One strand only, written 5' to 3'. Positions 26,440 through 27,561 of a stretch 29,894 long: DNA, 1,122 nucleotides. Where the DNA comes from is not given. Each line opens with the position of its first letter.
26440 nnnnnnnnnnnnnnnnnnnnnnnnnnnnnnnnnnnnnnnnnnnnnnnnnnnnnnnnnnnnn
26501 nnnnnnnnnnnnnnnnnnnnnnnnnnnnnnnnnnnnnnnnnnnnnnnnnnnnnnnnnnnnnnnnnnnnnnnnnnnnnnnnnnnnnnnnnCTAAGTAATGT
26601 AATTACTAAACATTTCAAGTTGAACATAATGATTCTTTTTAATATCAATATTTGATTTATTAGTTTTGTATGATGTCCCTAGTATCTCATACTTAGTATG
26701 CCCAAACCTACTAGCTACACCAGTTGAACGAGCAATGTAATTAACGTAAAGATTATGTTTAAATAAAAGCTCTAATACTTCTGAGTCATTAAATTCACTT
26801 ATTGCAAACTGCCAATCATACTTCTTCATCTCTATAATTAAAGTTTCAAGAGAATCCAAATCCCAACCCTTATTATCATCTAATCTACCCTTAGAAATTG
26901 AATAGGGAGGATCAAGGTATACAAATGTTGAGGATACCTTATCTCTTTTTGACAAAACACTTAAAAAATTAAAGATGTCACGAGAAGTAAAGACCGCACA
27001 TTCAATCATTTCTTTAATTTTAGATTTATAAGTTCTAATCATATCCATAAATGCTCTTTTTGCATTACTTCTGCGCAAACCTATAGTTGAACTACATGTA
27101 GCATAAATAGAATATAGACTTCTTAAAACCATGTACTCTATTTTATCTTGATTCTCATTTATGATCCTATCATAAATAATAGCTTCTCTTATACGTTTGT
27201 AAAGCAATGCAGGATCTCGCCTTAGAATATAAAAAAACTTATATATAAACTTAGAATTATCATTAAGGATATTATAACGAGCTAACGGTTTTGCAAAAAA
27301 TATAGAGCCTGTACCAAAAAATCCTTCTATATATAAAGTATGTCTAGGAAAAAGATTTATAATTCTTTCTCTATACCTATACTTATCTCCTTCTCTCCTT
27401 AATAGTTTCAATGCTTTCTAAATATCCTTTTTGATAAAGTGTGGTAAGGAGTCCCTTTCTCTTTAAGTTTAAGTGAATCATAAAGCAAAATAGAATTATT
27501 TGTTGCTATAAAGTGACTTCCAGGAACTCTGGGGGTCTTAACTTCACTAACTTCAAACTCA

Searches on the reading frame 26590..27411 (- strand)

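Call 31: search_protein_families(library=pfam, proteins=[window:26590-27411:-])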
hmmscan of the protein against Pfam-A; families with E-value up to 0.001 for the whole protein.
window:26590-27411:- (273 aa): 1 family
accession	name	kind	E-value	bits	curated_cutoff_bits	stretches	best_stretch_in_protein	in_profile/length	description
PF02086.21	MethyltransfD12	-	2.2e-12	47.7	22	1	8-175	3-194/253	D12 class N6 adenine-specific DNA methyltransferase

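Call 54: search_protein_families(library=ncbifam, proteins=[window:26590-27411:-], max_evalue=0.01)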
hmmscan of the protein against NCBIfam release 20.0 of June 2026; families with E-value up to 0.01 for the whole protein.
window:26590-27411:- (273 aa): 2 families
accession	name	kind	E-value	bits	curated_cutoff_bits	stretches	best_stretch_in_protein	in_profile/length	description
TIGR00571.1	dam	subfamily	1.2e-10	41.6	114.85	1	4-219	5-239/267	Dam family site-specific DNA-(adenine-N6)-methyltransferase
NF008152.0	PRK10904.1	equivalog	0.00013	21.5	441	1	4-171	8-185/271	adenine-specific DNA-methyltransferase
